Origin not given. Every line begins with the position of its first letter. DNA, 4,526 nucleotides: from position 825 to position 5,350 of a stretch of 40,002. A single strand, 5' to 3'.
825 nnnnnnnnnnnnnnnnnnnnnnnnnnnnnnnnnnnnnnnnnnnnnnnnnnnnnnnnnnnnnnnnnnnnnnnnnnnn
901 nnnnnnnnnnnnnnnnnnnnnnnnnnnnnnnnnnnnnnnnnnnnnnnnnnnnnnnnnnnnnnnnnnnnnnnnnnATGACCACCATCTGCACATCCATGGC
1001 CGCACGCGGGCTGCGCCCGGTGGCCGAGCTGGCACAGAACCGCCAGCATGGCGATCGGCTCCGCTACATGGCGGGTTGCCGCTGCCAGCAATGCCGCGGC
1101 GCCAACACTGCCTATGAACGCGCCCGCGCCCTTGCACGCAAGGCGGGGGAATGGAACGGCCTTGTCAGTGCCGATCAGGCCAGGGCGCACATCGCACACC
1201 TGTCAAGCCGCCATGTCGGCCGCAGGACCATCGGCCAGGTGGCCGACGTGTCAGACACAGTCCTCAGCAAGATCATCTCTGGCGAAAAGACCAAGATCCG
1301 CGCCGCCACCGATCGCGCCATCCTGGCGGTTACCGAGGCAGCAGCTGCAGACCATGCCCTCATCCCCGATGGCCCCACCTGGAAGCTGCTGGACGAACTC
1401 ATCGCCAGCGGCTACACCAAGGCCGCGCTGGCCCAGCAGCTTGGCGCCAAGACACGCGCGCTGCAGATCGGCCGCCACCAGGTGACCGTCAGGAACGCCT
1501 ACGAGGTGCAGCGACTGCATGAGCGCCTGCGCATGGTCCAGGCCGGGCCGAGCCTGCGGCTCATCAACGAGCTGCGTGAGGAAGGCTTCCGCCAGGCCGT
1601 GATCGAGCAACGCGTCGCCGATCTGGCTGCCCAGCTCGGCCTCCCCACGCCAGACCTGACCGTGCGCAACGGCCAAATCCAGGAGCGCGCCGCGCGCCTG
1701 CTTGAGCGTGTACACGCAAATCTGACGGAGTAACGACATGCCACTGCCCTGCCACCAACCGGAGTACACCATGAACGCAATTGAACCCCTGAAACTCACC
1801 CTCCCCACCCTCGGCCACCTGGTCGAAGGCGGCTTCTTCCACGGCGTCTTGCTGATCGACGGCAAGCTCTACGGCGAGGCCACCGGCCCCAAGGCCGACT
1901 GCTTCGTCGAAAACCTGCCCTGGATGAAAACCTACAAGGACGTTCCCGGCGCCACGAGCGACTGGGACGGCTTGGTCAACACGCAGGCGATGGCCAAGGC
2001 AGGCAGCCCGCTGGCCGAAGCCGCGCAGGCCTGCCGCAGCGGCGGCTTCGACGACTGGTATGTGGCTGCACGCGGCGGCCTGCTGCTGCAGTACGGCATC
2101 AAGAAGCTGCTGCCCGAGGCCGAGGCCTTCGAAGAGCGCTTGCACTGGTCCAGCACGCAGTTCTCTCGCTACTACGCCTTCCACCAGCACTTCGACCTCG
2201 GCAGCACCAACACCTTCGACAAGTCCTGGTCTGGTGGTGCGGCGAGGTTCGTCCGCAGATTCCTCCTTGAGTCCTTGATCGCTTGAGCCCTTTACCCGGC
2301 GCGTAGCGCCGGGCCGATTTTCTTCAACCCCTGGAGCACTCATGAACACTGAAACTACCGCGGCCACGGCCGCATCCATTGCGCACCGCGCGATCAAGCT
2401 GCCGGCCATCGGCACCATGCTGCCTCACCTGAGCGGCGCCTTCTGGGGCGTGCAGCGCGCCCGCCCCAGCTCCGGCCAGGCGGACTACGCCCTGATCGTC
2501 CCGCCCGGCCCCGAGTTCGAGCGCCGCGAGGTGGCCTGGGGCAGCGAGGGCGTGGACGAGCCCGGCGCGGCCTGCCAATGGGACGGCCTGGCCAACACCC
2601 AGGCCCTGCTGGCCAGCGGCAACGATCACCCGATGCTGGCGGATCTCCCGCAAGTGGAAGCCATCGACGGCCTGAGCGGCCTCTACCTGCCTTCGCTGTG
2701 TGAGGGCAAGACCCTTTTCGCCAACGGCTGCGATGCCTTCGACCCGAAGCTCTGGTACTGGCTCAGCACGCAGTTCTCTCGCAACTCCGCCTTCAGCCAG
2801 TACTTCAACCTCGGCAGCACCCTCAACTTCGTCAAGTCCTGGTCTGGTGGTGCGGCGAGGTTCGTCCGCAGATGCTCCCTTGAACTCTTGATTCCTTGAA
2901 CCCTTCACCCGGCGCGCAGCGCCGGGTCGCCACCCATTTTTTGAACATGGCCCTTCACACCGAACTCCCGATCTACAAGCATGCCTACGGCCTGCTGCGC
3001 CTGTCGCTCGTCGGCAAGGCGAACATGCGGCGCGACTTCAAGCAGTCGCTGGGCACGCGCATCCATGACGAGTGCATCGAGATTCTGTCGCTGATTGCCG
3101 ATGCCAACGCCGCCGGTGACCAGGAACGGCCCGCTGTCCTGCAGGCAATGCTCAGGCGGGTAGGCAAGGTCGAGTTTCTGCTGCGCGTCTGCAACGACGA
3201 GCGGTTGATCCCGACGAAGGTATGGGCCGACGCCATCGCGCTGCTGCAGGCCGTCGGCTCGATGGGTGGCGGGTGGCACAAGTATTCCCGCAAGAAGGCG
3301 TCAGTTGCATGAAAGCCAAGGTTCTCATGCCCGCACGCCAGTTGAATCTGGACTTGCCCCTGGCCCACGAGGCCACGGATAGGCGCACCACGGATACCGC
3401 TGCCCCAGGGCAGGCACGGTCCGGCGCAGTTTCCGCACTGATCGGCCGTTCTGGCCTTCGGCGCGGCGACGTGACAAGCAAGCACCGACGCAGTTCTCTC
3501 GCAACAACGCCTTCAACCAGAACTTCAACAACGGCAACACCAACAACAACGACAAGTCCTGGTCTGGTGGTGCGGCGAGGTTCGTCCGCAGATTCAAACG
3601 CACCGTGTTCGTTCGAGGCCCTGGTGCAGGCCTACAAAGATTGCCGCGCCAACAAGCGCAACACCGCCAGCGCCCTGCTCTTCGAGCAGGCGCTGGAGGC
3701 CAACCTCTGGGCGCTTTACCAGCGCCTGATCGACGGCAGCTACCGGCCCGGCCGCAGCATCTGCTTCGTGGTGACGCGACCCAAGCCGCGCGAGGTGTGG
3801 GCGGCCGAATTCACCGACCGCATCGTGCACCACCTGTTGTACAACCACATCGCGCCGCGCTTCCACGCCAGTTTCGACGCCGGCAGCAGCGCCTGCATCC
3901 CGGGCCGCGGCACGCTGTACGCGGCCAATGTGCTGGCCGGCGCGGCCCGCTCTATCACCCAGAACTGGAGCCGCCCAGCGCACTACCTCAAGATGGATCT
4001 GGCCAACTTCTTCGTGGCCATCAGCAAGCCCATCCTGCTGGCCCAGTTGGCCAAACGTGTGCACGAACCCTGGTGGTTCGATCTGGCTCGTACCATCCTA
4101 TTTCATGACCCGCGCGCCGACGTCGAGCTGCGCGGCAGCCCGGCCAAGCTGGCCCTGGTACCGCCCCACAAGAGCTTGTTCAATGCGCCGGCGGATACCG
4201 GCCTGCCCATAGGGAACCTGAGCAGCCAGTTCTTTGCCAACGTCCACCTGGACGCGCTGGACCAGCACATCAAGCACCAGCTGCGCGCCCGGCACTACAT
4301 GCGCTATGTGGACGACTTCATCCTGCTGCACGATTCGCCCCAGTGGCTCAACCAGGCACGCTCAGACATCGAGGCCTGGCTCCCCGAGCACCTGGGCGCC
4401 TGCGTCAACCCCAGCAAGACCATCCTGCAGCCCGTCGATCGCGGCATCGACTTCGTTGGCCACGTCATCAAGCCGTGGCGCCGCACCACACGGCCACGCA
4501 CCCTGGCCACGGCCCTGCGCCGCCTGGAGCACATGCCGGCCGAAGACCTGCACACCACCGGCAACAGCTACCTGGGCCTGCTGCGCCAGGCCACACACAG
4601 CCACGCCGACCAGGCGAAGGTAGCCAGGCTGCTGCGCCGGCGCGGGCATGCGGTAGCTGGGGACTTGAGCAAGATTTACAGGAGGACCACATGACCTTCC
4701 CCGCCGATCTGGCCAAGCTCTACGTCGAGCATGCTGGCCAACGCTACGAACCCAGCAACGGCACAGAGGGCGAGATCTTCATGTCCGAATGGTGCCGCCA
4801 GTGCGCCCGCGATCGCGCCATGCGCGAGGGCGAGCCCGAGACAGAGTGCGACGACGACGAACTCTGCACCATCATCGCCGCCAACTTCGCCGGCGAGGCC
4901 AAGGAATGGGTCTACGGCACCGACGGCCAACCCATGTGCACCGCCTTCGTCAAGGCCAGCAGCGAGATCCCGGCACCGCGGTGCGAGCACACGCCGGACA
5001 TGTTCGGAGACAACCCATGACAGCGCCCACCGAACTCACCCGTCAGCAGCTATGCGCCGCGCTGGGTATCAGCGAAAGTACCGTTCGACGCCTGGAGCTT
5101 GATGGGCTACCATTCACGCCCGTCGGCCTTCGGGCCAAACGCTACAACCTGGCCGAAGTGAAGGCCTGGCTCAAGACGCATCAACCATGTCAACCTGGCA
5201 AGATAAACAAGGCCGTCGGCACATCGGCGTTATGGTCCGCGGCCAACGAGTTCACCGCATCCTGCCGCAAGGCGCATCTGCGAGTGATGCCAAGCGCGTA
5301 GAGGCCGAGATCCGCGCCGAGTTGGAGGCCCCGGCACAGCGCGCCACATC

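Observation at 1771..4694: Complete DGR with one TR and two VRs: every internal TR/VR mismatch is at a TR adenine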

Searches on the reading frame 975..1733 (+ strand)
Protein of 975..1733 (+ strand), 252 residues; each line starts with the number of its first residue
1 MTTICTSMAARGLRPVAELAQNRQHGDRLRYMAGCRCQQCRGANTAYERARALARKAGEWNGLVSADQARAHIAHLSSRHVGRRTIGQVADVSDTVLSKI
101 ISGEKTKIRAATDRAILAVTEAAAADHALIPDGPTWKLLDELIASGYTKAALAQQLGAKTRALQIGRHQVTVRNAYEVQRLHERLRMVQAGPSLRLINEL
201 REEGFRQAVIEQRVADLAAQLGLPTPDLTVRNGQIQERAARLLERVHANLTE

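Call 11: search_protein_families(library=pfam, proteins=[window:975-1733:+], max_evalue=0.01)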
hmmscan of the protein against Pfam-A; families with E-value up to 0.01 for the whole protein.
window:975-1733:+ (252 aa): 0 families

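Call 13: search_protein_families(library=phrogs, proteins=[window:975-1733:+], max_evalue=0.01)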
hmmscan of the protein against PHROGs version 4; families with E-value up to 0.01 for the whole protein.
window:975-1733:+ (252 aa): 6 families
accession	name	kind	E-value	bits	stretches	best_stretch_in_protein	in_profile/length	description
phrog_1590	-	unknown function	2.1e-18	67.7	1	22-190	8-185/281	-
phrog_37967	-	unknown function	0.0001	23.2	1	27-100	6-77/151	-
phrog_4234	-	DNA, RNA and nucleotide metabolism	0.0017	19.1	1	20-56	88-125/130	HNH endonuclease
phrog_8936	-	unknown function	0.0046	17.9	1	18-57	111-150/179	-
phrog_6831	-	transcription regulation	0.0048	17.9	0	195-214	9-28/68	transcriptional regulator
phrog_23251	-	DNA, RNA and nucleotide metabolism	0.0059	17.5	1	5-51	78-124/142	HNH endonuclease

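Call 86: find_encoding_contigs(protein=window:975-1733:+, flank=6000, max_places=8)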
Protein window:975-1733:+ (252 aa): 1 contig read that carries it; 1 place shown.
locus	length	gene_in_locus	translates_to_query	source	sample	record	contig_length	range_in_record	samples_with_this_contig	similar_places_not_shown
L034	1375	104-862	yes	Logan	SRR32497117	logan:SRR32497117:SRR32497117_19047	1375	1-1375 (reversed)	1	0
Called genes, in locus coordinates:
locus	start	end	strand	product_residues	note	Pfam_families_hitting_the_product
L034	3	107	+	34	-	?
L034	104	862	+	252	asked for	-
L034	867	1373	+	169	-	?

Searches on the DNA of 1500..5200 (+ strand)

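Call 48: search_rna_families(source=window, start=1500, end=5200, threshold=evalue, max_evalue=1, show_alignments=2)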
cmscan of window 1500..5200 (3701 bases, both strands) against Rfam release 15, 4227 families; matches with E-value up to 1: 2.
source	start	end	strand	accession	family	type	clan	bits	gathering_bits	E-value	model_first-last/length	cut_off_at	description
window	3296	3490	+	RF03018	RT-15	Gene; sRNA;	-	146.2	82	6.4e-36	1-192/192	no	RT-15 RNA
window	3665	3753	+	RF03859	mir-6132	Gene; miRNA;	-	19.7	112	0.86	1-94/94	no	mir-6132 microRNA precursor family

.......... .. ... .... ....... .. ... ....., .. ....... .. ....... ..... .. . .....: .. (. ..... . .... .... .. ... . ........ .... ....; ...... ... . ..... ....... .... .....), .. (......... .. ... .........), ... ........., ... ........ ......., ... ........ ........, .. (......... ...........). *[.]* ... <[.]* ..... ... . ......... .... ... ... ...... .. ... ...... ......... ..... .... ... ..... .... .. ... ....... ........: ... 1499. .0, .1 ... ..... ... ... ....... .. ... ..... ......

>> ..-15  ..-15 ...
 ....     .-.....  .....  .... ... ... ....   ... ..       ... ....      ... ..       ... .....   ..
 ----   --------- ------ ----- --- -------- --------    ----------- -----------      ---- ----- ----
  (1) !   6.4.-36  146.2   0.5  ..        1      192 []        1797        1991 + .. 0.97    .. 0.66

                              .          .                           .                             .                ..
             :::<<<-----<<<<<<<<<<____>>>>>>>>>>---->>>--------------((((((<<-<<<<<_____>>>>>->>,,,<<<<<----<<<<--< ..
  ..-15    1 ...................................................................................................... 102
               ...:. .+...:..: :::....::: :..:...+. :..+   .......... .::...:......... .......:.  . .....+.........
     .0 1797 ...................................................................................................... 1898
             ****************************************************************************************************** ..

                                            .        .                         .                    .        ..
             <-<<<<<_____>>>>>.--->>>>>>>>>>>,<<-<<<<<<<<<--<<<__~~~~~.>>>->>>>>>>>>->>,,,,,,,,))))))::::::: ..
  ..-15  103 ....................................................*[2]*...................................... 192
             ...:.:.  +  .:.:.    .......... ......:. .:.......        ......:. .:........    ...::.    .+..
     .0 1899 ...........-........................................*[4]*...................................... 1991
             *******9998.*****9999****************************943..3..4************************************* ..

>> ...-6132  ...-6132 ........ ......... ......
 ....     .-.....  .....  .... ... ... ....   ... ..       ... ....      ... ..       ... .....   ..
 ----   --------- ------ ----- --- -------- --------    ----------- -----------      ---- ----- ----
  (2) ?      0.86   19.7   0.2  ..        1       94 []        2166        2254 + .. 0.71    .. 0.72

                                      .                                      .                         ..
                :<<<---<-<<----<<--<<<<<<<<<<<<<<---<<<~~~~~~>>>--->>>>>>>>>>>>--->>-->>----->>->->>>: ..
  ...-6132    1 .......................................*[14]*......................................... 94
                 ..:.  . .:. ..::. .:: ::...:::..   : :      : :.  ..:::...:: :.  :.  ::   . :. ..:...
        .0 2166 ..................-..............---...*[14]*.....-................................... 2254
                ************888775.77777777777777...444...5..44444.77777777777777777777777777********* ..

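Call 55: build_rna_model(alignment_id=A2)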
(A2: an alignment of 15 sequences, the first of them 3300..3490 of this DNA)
Model R1 built from alignment A2 (15 sequences, 226 columns); structure: RNAalifold consensus.
model positions 189; base pairs 40; branch points 2; effective number of sequences 1.84; information 0.59 bits per position. Calibrated on 0.2 Mb of random sequence (short: E-values are rough).
structure used (alignment columns):
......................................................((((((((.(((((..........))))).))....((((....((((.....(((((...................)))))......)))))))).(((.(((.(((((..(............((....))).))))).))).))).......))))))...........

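Call 57: search_with_rna_model(model_id=R1, sources=[window, L001, L002, L003, L004, L005, L006, L007, L008, L009, L010, L011, L012, L013, L014, L015, L016, L017, L018, L019, L021, L022, L023, L024, L025, L026, L027, L028, L029, L030, L031, L032], max_evalue=0.01, make_alignment=true)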
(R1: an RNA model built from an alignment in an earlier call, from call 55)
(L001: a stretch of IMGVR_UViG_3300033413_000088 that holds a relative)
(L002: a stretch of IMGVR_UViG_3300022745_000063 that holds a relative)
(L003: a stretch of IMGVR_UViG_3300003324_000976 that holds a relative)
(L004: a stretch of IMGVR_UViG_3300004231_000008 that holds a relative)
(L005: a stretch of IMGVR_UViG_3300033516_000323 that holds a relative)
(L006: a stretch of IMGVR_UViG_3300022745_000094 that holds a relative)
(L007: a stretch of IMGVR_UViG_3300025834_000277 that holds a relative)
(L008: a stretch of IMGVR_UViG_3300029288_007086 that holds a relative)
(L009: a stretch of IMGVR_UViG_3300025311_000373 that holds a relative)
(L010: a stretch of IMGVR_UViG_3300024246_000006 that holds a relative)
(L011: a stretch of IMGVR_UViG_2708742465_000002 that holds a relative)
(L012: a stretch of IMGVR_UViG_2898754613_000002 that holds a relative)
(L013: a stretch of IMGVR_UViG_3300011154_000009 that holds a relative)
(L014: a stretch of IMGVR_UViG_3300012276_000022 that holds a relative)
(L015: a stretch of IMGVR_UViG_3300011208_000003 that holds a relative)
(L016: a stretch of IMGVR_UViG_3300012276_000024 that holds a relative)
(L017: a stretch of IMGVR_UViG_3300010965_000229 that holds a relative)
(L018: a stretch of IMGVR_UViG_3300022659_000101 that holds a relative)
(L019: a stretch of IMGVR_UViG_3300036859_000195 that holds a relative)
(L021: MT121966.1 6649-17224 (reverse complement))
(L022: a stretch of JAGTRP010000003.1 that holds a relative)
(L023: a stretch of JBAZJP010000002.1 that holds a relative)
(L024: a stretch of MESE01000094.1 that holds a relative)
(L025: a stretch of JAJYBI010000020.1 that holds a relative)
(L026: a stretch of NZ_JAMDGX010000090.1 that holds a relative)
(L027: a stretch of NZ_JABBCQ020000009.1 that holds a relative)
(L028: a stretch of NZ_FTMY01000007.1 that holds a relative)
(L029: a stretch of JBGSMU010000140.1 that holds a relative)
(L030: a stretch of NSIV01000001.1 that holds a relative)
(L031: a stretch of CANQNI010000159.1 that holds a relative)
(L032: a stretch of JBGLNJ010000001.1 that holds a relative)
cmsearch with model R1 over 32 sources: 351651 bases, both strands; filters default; matches with E-value up to 0.01: 30.
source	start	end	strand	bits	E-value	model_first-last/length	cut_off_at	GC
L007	5713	5901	+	211.3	1.3e-57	1-189/189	no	0.66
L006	5713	5901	+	202.2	4.6e-55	1-189/189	no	0.66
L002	5713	5901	+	199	3.6e-54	1-189/189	no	0.68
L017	5704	5904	+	197.7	8.7e-54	1-189/189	no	0.63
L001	5686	5874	+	194.5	6.6e-53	1-189/189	no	0.66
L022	3686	3874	+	194.5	6.6e-53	1-189/189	no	0.66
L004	5704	5904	+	192.9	2e-52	1-189/189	no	0.64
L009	5680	5868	+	190.7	7.8e-52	1-189/189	no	0.58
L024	3680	3868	+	190.7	7.8e-52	1-189/189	no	0.58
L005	5701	5901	+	186.4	1.3e-50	1-189/189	no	0.65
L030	3698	3886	+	181.3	3.6e-49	1-189/189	no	0.7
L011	5716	5904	+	180.1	7.6e-49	1-189/189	no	0.71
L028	3716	3904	+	180.1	7.6e-49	1-189/189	no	0.71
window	3300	3491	+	179.8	9.2e-49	1-189/189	no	0.66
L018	5680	5868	+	178.5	2.1e-48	1-189/189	no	0.48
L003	3379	3561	+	177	5.7e-48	1-189/189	no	0.68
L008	5728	5907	+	157.8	1.5e-42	1-189/189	no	0.57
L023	3728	3907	+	157.8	1.5e-42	1-189/189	no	0.57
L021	6020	6208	+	148.2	7.3e-40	1-189/189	no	0.58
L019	4777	4964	+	146.6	2.1e-39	1-189/189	no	0.66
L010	5650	5865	+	143.8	1.3e-38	1-189/189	no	0.68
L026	3707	3886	+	133.7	8.9e-36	1-189/189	no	0.6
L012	5715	5892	+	113.4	4.3e-30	1-189/189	no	0.66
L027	3715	3892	+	113.4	4.3e-30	1-189/189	no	0.66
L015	5709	5891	+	112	1.1e-29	1-189/189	no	0.61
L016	5709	5891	+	112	1.1e-29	1-189/189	no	0.61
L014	5709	5891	+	109.6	5e-29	1-189/189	no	0.61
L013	5709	5891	+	104.4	1.5e-27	1-189/189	no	0.6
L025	2892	3078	+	101.2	1.2e-26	1-189/189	no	0.64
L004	5474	5655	-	18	0.0031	1-189/189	no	0.6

Alignment A3: 30 matches aligned to the model, 253 columns, each read 5' to 3' on its own strand. Consensus structure (alignment columns), stored with it:
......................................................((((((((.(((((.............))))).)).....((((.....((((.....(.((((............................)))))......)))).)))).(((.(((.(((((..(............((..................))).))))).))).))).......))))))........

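Call 93: search_rna_families(sources=[L021, L012, L013, L019, L025, L026, L030, L001, L008, L010], threshold=gathering)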
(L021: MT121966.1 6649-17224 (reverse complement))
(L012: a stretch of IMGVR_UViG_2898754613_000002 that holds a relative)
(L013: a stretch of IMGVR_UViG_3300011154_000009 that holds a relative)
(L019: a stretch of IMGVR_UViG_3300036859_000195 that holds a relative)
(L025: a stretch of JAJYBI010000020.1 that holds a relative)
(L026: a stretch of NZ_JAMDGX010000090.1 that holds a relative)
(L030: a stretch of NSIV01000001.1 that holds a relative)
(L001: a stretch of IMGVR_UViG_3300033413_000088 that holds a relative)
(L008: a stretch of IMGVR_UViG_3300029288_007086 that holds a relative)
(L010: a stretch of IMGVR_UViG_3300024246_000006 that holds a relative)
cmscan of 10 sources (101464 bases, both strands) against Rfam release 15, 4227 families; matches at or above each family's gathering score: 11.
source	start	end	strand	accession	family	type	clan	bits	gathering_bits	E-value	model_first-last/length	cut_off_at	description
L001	5682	5873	+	RF03018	RT-15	Gene; sRNA;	-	180.5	82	8.8e-44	1-192/192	no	RT-15 RNA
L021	6016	6207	+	RF03018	RT-15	Gene; sRNA;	-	177.9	82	4.5e-43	1-192/192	no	RT-15 RNA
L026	3703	3885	+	RF03018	RT-15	Gene; sRNA;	-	171.3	82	2.9e-41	1-192/192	no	RT-15 RNA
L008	5724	5906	+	RF03018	RT-15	Gene; sRNA;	-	162.4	82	7.1e-39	1-192/192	no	RT-15 RNA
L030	3694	3885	+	RF03018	RT-15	Gene; sRNA;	-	155.3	82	6.1e-37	1-192/192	no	RT-15 RNA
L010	5646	5864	+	RF03018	RT-15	Gene; sRNA;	-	150.1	82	1.6e-35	1-192/192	no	RT-15 RNA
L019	4773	4963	+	RF03018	RT-15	Gene; sRNA;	-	149.3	82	2.5e-35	1-192/192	no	RT-15 RNA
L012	5711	5891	+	RF03018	RT-15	Gene; sRNA;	-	144.5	82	5.1e-34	1-192/192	no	RT-15 RNA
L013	5705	5890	+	RF03018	RT-15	Gene; sRNA;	-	138.5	82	2.1e-32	1-192/192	no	RT-15 RNA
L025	2888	3077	+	RF03018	RT-15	Gene; sRNA;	-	127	82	2.9e-29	1-192/192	no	RT-15 RNA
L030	7228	7301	-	RF00005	tRNA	Gene; tRNA;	CL00001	64.6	29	1.5e-11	1-71/71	no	tRNA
